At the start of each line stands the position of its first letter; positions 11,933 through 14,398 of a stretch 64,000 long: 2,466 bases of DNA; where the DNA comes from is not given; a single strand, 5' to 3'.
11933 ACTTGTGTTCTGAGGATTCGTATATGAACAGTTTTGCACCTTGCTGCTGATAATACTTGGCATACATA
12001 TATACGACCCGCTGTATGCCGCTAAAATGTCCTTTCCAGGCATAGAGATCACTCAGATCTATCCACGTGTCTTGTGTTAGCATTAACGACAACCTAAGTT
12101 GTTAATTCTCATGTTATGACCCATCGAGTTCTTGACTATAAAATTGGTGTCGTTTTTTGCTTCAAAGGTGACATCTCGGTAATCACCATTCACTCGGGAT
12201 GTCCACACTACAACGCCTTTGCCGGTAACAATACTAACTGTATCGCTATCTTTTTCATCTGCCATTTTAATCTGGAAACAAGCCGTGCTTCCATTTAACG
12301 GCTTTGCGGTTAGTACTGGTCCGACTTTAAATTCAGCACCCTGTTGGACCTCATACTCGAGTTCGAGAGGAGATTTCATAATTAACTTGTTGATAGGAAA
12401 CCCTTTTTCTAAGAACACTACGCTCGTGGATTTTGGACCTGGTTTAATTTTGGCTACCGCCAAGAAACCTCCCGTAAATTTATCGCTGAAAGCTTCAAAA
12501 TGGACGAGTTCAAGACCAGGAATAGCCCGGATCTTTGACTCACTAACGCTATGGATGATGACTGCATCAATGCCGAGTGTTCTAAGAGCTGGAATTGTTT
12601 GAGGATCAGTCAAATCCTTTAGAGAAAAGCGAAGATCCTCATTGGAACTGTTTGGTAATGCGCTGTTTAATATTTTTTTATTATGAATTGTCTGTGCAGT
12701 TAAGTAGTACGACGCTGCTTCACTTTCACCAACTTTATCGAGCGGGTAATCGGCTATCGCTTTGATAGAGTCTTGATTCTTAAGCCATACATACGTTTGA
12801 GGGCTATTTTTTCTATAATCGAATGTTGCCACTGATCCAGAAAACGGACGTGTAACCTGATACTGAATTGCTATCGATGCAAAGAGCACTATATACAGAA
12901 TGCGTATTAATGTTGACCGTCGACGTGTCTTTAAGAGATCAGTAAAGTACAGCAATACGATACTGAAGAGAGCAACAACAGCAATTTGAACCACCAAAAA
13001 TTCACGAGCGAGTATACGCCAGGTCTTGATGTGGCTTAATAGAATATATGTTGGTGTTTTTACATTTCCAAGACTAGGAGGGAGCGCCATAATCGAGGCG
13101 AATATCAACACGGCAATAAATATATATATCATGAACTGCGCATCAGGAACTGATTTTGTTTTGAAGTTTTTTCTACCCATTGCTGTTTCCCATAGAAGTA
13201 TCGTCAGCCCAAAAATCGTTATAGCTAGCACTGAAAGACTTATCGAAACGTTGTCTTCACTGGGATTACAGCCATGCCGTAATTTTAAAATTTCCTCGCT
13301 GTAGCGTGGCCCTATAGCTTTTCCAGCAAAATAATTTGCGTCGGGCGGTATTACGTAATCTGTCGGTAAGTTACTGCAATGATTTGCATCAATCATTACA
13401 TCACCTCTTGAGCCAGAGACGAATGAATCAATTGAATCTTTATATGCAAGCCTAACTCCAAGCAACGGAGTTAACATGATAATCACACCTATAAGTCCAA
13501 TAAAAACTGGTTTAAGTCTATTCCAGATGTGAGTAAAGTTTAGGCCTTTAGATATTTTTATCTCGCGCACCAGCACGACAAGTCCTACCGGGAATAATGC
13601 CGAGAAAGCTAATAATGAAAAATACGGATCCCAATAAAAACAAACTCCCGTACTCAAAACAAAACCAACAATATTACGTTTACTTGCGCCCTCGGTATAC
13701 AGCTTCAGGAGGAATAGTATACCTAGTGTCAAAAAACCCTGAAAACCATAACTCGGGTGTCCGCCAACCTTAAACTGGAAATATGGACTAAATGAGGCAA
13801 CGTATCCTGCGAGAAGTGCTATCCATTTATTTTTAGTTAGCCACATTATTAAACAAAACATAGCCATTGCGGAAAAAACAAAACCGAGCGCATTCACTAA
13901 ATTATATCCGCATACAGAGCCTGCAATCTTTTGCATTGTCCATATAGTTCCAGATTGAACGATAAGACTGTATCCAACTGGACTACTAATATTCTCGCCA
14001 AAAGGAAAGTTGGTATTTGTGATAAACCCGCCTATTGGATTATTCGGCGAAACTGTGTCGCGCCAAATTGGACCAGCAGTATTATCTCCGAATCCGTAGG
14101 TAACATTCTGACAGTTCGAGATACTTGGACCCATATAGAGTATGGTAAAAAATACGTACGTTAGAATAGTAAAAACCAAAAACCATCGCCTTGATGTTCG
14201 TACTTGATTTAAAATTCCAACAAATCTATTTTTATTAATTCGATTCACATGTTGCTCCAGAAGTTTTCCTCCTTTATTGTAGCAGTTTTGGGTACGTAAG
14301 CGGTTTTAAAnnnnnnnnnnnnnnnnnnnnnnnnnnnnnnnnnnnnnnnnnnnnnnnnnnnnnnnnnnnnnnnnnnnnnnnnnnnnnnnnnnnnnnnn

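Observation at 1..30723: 30-kb glycan locus combining ABC-transporter, Wzx/ligase-like and lipid-linked extracytoplasmic glycosylation parts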

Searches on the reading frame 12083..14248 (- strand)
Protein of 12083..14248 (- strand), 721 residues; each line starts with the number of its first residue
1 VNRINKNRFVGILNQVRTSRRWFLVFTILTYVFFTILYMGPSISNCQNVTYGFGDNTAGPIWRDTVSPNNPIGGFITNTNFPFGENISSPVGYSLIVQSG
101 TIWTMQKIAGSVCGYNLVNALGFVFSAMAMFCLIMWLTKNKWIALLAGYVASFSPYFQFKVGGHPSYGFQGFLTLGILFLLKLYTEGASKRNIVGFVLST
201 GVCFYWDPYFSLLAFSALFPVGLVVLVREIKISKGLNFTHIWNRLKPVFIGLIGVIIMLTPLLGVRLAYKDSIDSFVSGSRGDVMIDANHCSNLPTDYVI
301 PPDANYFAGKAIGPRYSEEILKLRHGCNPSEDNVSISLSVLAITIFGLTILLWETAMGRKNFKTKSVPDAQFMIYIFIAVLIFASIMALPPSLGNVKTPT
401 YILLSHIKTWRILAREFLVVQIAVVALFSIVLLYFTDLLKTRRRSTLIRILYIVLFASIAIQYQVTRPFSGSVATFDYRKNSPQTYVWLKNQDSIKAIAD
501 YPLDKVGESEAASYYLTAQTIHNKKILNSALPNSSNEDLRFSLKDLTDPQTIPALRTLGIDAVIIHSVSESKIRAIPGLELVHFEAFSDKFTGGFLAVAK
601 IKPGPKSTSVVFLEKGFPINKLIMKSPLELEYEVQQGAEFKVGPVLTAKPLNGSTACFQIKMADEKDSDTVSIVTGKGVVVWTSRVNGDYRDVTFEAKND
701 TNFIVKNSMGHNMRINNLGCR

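Call 4: search_protein_families(library=pfam, proteins=[window:12083-14248:-], max_evalue=0.001)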
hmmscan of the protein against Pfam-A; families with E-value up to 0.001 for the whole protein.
window:12083-14248:- (721 aa): 0 families

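Call 9: search_protein_families(library=ncbifam, proteins=[window:12083-14248:-], max_evalue=0.01)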
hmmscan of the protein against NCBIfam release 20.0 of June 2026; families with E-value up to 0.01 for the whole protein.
window:12083-14248:- (721 aa): 0 families

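Call 12: find_encoding_contigs(protein=window:12083-14248:-, flank=10000, max_places=6)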
Protein window:12083-14248:- (721 aa): 2 contigs read that carry it; 2 places shown.
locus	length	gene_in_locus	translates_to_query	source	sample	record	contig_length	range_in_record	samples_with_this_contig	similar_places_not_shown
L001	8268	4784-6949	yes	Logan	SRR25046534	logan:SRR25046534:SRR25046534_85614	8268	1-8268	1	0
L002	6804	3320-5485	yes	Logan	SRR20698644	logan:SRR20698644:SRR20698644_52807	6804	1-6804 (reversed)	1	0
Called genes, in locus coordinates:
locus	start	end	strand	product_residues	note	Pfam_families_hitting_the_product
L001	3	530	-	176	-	?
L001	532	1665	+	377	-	PF00534:Glycos_transf_1, PF13692:Glyco_trans_1_4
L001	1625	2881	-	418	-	-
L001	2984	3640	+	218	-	PF13489:Methyltransf_23, PF13649:Methyltransf_25, PF13847:Methyltransf_31, PF08241:Methyltransf_11, PF08242:Methyltransf_12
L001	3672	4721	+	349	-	PF00535:Glycos_transf_2, PF10111:Glyco_tranf_2_2, PF13641:Glyco_tranf_2_3 (faint)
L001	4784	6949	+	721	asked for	-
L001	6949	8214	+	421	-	PF00534:Glycos_transf_1, PF13692:Glyco_trans_1_4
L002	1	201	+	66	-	?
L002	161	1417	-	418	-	-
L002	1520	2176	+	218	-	PF13489:Methyltransf_23, PF13649:Methyltransf_25, PF13847:Methyltransf_31, PF08241:Methyltransf_11, PF08242:Methyltransf_12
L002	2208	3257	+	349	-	PF00535:Glycos_transf_2, PF10111:Glyco_tranf_2_2, PF13641:Glyco_tranf_2_3 (faint)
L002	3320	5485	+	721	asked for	-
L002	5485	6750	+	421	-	PF00534:Glycos_transf_1, PF13692:Glyco_trans_1_4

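Call 14: find_homologous_proteins(query=window:12083-14248:-, max_evalue=0.001)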
Query window:12083-14248:- (721 aa): 106 proteins with E <= 0.001 among 8000 candidates.
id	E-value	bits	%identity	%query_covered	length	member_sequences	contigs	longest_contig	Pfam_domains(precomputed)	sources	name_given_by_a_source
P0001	0.0e+0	1633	100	100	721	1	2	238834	-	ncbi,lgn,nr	ncbi:MAG: hypothetical protein NTX11_00930 [Candidatus Saccharibacteria bacterium]|nr:hypothetical p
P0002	1.0e-249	849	54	96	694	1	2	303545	PF19830.5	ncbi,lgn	-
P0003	4.4e-249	846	53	97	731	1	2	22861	-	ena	-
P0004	7.3e-234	796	50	98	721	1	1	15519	-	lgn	-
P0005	1.3e-204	700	46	97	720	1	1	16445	PF19830.5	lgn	-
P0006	4.7e-201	688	45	97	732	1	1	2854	-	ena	-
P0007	5.5e-200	684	46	98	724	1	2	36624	-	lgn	-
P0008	5.2e-197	674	44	98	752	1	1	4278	-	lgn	-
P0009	3.2e-196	672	44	97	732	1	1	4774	-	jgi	jgi:hypothetical protein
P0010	6.1e-191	654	43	97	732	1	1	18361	-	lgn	-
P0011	1.0e-190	654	46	95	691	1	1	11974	-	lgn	-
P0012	1.5e-186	640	43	98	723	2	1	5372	-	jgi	jgi:hypothetical protein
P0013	1.2e-185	637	43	96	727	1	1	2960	-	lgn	-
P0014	4.9e-182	625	44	97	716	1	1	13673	PF19830.5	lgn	-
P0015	3.4e-172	592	41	97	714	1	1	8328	-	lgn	-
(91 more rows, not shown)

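Call 21: search_protein_families(library=pfam, proteins=[window:12083-14248:-, P0002], max_evalue=5)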
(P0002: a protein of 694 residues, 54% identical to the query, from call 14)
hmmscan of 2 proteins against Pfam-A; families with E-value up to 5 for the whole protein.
window:12083-14248:- (721 aa): 0 families

P0002 (694 aa): 2 families
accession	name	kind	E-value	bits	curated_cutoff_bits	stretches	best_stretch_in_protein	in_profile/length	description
PF15706.10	TMEM132_C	-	0.43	10.8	27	0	225-246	42-63/87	TMEM132 C-terminal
PF11694.13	DUF3290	-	3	8.2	31.3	1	379-439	10-67/144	Protein of unknown function (DUF3290)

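Call 24: predict_structure(alignment_id=A1)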
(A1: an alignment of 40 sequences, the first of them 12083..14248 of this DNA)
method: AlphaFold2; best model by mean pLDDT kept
length: 721 residues; sequences in the alignment: 40
mean_pLDDT: 90.4   pTM: 0.89
mean pLDDT of the five models: 90.4, 89.3, 88.4, 87.6, 87.0
residues with pLDDT >= 90: 501; 70-90: 185; 50-70: 31; < 50: 4
segments of 3 or more residues with pLDDT < 50: none
pLDDT, mean of each block of 10 residues (from residue 1): 65 76 94 94 92 72 83 90 91 91 94 93 97 96 97 91 82 97 93 97 93 96 94 82 93 95 93 83 85 93 92 92 81 91 96 87 68 96 96 93 88 93 98 92 90 96 91 82 91 97 86 86 94 90 96 97 94 96 81 80 94 93 89 96 79 88 96 93 96 91 94 95 82
secondary structure, 60 per line:
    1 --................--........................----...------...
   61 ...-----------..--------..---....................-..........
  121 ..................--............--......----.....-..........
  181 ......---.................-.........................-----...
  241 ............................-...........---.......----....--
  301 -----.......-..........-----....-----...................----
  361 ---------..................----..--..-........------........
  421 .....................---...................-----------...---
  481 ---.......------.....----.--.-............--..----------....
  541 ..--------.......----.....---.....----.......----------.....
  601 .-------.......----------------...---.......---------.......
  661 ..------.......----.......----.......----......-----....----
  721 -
elements in order (helices of 4 or more, strands of 3 or more residues): H3-18 H21-44 E49-51 H58-63 H90-109 H111-138 H141-152 H155-160 H165-169 H171-186 H190-206 H208-232 H238-268 H270-280 H284-290 H295-298 H306-312 H314-323 H329-332 H338-356 H370-387 H399-406 H413-441 H445-463 E475-477 H484-490 E497-501 H511-522 H537-542 H551-557 E562-566 H570-574 E579-585 E596-601 E609-615 E632-634 E638-644 E654-662 E669-675 E680-686 E691-697 E702-707 E713-716

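Call 28: search_solved_structures(query=A1, max_evalue=1)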
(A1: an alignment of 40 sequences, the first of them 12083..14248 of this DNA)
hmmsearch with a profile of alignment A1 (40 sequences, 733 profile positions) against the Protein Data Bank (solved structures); distinct sequences matched with E-value up to 1: 1.
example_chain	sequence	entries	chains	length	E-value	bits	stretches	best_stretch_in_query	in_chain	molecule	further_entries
4fr2_A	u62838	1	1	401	0.15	13.4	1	535-591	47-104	1,3-propanediol dehydrogenase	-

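Call 29: fold_search(model_id=the predicted structure, library=pdb)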
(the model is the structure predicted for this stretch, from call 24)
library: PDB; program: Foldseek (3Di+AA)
matches with E <= 10: 840; with E <= 0.001: 27
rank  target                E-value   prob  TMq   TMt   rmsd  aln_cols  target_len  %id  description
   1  8pn9_A                4.9e-09  1.00  0.42  0.45  11.9       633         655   12  Structure of human oligosaccharyltransferase OST-A complex bound to NGI-1 (released 2024-05-08)
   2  8age_A                7.7e-09  1.00  0.42  0.46  10.9       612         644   14  Structure of yeast oligosaccharylransferase complex with acceptor peptide bound (released 2022-12-07)
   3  8b6l_I                1.4e-08  1.00  0.39  0.41  19.6       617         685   14  Subtomogram average of the human Sec61-TRAP-OSTA-translocon (released 2022-12-07)
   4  7oci_F                3.7e-08  1.00  0.46  0.50  11.3       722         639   12  Cryo-EM structure of yeast Ost6p containing oligosaccharyltransferase complex (released 2022-02-16)
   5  9n9j_I                5.2e-08  1.00  0.40  0.40  19.7       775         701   12  Structure of a GRP94 folding intermediate engaged with a CCDC134- and FKBP11-bound secretory translocon (released 2025-11-19)
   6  6s7o_A                5.5e-08  1.00  0.43  0.47  14.0       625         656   13  Cryo-EM structure of human oligosaccharyltransferase complex OST-A (released 2019-12-18)
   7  8agb_A                5.7e-08  1.00  0.43  0.48  11.7       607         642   14  Structure of yeast oligosaccharylransferase complex with lipid-linked oligosaccharide bound (released 2022-12-07)
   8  6w98_A                6.0e-08  1.00  0.47  0.28  15.1       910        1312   10  Single-Particle Cryo-EM Structure of Arabinofuranosyltransferase AftD from Mycobacteria (released 2020-05-13)
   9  6s7t_A                7.5e-08  1.00  0.42  0.43  18.6       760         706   12  Cryo-EM structure of human oligosaccharyltransferase complex OST-B (released 2019-12-18)
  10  6ftg_5                3.3e-07  1.00  0.43  0.48  15.9       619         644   14  Subtomogram average of OST-containing ribosome-translocon complexes from canine rough microsomal membranes (released 2018-03-21)
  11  7zlg_A                4.2e-07  1.00  0.41  0.44  10.6       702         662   11  Cryo-EM structure of C-mannosyltransferase CeDPY19, in complex with acceptor peptide and bound to CMT2-Fab and anti-Fa (released 2023-01-11)
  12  3waj                  5.8e-07  1.00  0.33  0.31  21.4       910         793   10  Crystal structure of the Archaeoglobus fulgidus oligosaccharyltransferase (O29867_ARCFU) complex with Zn and sulfate (released 2013-10-30)
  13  7zli_A                7.2e-07  1.00  0.40  0.42  10.4       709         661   10  Cryo-EM structure of C-mannosyltransferase CeDPY19, in complex with Dol25-P-Man and bound to CMT2-Fab and anti-Fab nan (released 2023-01-11)
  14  7e9s_A                8.7e-07  1.00  0.38  0.33  16.2       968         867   10  Archaeal oligosaccharyltransferase AglB from Archaeoglobus fulgidus in complex with an inhibitory peptide and a dolich (released 2021-09-08)
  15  3wak                  1.4e-06  1.00  0.38  0.32  20.7       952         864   10  Crystal structure of the Archaeoglobus fulgidus oligosaccharyltransferase (O29867_ARCFU) in the apo form (released 2013-10-30)
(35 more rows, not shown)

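Call 31: find_related_loci(query=A1, collection=genome_contigs, flank=10000)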
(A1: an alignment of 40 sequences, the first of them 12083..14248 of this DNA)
Query A1 (721 aa) in genome_contigs; peptide patterns used: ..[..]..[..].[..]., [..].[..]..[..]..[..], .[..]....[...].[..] (x = any residue, [..] = any of these).
108 stretches matched a pattern; 25 encode a relative of the query (tblastn E <= 1e-3); 24 distinct loci.
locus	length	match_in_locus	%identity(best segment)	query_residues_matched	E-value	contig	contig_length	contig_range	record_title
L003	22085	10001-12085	54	24-720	0e+0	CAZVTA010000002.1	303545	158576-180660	MAG TPA_asm: uncultured Candidatus Saccharibacteria bacterium isolate SRP342105_co3_76 genome assembly, contig: NODE_8_l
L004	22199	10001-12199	39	7-720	7e-159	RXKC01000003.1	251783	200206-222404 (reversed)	MAG: Candidatus Saccharibacteria bacterium isolate AWTP1-31 sample_9_scaffold_14, whole genome shotgun sequence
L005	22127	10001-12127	39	20-720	2e-156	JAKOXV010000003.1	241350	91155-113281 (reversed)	MAG: bacterium isolate JPNG_metabat.9 k201_315336, whole genome shotgun sequence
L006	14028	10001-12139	38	20-721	4e-153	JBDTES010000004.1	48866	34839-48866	MAG: Candidatus Saccharimonadales bacterium isolate cluster2_bin.208 k127_3525954, whole genome shotgun sequence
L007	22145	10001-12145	38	21-720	2e-149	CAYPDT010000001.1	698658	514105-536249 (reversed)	MAG TPA_asm: uncultured Candidatus Saccharibacteria bacterium isolate SRP170004_co1_264 genome assembly, contig: NODE_6_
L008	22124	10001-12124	39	20-720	1e-147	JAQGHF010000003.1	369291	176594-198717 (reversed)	MAG: Candidatus Saccharibacteria bacterium isolate RYN_426 scaffold_979003, whole genome shotgun sequence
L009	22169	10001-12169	37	8-720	2e-147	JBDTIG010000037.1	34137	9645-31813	MAG: Candidatus Saccharimonas sp. isolate cluster2_bin.293 k127_2300061, whole genome shotgun sequence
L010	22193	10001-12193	39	5-720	9e-147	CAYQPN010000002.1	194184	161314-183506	MAG TPA_asm: uncultured Candidatus Saccharibacteria bacterium isolate SRP150892_co2_46 genome assembly, contig: NODE_47_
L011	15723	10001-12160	37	10-721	9e-147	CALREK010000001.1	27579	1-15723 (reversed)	MAG: uncultured Candidatus Saccharimonas sp. isolate RH-23may17-197 genome assembly, contig: RH-23may17-C12327, whole ge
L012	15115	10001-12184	38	13-720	3e-144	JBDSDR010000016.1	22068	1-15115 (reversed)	MAG: Candidatus Saccharimonadales bacterium isolate cluster1_bin.186 k127_3006165, whole genome shotgun sequence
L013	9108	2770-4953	37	5-720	3e-142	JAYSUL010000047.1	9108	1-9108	MAG: Candidatus Saccharibacteria bacterium isolate GFS_12632 GFS_12632_46, whole genome shotgun sequence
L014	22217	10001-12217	37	1-720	8e-141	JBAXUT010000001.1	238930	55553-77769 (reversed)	MAG: Candidatus Saccharibacteria bacterium isolate ELA668 MAG668_1, whole genome shotgun sequence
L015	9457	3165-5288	36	19-720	9e-137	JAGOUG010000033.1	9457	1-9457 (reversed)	Candidatus Saccharibacteria bacterium isolate Gw_Eff_bin_463 Gw_Eff_19535_length_9457_cov_3.945659, whole genome shotgun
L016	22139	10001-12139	36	19-721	2e-134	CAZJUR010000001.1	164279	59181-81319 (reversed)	MAG TPA_asm: uncultured Candidatus Saccharibacteria bacterium isolate SRP257259_co1_114 genome assembly, contig: NODE_68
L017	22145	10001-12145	36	20-720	2e-133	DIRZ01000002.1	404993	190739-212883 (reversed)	MAG TPA_asm: Candidatus Saccharibacteria bacterium UBA6223 UBA6223_contig_4080, whole genome shotgun sequence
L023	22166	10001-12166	39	20-720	8e-152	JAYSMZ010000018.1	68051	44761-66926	MAG: bacterium isolate GFS_10842 GFS_10842_17, whole genome shotgun sequence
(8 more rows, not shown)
